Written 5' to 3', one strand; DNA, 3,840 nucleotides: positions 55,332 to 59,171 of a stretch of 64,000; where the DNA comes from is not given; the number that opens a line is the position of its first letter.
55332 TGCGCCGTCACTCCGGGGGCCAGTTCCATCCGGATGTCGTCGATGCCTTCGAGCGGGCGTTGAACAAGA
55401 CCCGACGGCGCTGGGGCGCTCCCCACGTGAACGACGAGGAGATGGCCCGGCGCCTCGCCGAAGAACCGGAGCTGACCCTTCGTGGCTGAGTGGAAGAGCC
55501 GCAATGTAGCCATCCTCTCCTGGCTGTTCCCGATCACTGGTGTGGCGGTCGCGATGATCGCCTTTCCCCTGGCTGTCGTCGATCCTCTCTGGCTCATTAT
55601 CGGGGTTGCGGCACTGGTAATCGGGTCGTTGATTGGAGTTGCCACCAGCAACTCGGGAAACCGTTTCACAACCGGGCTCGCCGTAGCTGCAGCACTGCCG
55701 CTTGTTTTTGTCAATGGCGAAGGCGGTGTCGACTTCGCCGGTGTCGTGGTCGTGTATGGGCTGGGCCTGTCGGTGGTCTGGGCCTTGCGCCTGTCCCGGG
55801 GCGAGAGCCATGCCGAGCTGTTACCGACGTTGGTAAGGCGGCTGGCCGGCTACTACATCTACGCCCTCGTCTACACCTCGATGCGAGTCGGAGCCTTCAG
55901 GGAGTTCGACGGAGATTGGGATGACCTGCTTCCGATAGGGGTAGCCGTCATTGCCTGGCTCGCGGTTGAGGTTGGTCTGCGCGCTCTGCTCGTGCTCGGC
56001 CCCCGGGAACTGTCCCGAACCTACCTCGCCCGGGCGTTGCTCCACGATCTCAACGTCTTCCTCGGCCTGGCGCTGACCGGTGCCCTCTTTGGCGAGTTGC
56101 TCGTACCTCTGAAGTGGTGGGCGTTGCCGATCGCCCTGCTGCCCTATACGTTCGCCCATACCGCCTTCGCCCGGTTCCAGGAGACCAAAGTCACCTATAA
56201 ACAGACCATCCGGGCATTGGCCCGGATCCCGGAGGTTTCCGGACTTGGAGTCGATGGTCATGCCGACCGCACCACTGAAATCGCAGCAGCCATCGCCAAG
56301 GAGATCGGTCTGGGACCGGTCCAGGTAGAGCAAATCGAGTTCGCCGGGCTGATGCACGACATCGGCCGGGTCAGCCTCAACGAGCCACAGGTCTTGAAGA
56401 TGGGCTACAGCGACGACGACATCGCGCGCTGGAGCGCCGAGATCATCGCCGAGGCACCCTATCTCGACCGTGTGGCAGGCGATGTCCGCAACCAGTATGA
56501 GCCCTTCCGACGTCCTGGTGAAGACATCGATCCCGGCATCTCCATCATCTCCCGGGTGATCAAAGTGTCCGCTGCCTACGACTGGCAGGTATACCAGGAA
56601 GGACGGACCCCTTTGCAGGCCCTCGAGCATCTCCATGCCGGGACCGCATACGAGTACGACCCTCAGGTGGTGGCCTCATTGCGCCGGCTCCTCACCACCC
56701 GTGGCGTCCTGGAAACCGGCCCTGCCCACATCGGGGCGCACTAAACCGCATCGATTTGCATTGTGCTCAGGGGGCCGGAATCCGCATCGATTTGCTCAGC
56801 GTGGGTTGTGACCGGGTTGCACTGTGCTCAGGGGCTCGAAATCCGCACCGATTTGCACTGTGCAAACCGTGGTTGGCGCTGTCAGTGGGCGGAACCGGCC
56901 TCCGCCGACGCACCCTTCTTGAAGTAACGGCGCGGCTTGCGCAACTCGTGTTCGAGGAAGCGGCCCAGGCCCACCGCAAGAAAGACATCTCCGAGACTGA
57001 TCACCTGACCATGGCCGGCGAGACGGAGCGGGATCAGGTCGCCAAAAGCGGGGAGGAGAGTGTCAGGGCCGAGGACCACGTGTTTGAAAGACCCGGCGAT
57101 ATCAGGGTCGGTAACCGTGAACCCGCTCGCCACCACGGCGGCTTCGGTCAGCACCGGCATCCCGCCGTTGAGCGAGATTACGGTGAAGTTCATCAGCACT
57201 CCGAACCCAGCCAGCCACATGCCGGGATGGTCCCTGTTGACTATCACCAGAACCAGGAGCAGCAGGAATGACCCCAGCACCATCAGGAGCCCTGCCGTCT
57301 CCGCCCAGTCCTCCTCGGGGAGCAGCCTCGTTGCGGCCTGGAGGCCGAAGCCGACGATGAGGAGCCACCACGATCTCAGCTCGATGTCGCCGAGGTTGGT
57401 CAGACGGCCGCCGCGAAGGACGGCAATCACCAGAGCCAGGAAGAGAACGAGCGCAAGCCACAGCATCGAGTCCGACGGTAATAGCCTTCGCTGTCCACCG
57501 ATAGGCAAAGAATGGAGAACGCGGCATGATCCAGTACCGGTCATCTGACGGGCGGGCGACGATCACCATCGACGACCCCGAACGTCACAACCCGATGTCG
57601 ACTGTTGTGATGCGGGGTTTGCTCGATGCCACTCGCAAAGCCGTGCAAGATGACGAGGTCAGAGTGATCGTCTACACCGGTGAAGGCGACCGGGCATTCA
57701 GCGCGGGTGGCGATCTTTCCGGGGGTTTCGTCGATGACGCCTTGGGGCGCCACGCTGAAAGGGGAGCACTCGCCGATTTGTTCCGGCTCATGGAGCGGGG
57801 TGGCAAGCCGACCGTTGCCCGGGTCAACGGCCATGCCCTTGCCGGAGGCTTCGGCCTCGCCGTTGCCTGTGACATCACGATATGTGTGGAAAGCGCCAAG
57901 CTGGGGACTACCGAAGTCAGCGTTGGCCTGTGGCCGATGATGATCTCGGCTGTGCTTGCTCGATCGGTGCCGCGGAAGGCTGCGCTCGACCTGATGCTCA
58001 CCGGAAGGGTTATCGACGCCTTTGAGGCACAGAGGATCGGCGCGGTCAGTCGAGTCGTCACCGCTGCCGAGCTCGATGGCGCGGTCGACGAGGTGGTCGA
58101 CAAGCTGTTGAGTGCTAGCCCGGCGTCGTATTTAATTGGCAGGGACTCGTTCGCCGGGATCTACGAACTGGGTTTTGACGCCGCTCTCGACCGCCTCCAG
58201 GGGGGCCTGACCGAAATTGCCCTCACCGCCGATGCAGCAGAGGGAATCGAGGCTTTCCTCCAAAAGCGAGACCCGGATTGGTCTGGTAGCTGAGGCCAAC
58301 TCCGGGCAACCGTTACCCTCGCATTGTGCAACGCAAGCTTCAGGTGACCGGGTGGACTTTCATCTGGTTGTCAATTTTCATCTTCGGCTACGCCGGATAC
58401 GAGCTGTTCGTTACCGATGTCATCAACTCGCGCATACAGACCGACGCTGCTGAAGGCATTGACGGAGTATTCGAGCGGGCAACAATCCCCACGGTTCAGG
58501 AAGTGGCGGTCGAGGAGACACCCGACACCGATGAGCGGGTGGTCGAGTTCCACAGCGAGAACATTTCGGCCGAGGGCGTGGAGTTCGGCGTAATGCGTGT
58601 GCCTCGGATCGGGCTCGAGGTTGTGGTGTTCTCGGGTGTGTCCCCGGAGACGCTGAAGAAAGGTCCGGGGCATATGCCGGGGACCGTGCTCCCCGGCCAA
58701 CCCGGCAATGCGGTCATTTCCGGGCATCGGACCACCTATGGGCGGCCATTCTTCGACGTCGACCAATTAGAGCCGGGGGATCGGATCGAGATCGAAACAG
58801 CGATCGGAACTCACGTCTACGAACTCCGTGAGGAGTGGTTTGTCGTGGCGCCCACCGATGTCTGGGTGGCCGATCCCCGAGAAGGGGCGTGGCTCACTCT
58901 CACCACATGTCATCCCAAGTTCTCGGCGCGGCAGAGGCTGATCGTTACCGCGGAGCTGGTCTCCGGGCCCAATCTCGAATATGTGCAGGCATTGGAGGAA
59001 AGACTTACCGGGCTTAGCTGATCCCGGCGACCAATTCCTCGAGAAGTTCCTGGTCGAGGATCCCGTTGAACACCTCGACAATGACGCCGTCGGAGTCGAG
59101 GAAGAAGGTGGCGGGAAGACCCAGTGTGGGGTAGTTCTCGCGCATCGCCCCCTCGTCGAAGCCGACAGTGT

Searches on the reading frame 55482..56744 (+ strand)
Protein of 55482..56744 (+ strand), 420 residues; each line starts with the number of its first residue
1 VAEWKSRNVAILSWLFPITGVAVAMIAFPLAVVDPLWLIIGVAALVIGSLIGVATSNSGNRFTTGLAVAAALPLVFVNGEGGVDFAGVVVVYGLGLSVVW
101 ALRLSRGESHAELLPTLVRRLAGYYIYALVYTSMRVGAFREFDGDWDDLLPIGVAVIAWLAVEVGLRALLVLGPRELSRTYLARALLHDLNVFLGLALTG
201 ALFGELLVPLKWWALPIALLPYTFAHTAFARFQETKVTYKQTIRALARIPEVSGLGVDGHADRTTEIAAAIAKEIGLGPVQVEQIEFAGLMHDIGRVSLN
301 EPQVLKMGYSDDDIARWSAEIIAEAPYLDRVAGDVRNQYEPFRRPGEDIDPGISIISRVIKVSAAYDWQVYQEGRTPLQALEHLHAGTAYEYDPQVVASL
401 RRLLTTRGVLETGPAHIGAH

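Call 79: search_protein_families(library=pfam, proteins=[window:55482-56744:+], max_evalue=0.00001)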
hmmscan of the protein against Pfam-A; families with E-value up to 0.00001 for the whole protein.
window:55482-56744:+ (420 aa): 2 families
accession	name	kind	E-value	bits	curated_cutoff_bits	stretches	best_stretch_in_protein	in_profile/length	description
PF01966.28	HD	-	2.6e-08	34.6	22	1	258-350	2-101/116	HD domain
PF13487.12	HD_5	-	5.7e-07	29.9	27.2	1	257-396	14-170/170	HD domain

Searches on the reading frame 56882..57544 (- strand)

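Call 81: search_protein_families(library=pfam, proteins=[window:56882-57544:-], max_evalue=0.01)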
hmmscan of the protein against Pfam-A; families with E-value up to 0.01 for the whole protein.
window:56882-57544:- (220 aa): 1 family
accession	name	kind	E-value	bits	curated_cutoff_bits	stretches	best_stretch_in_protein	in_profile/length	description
PF17248.7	DUF5317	-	1.1e-27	97.3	25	1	54-196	2-149/151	Family of unknown function (DUF5317)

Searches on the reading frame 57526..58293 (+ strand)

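Call 81: search_protein_families(library=pfam, proteins=[window:57526-58293:+], max_evalue=0.01)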
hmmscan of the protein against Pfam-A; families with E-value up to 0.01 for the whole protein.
window:57526-58293:+ (255 aa): 2 families
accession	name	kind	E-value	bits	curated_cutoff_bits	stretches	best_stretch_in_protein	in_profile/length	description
PF00378.25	ECH_1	-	2.1e-47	162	27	1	9-254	5-250/251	Enoyl-CoA hydratase/isomerase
PF16113.10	ECH_2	-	1.4e-25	91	27.2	1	12-188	3-182/335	Enoyl-CoA hydratase/isomerase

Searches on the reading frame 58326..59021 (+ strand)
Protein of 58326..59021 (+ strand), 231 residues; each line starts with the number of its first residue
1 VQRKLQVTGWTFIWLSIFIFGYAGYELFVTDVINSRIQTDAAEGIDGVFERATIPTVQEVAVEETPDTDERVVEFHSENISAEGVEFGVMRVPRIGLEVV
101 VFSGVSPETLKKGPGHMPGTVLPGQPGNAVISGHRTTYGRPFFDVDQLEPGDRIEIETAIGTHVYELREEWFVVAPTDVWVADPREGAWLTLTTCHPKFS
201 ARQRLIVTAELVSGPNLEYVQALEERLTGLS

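Call 81: search_protein_families(library=pfam, proteins=[window:58326-59021:+], max_evalue=0.01)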
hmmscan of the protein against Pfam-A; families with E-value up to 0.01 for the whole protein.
window:58326-59021:+ (231 aa): 1 family
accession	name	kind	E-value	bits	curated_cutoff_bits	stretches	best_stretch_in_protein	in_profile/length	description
PF04203.18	Sortase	-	4.5e-32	110.9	26.6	1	90-212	1-125/125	Sortase domain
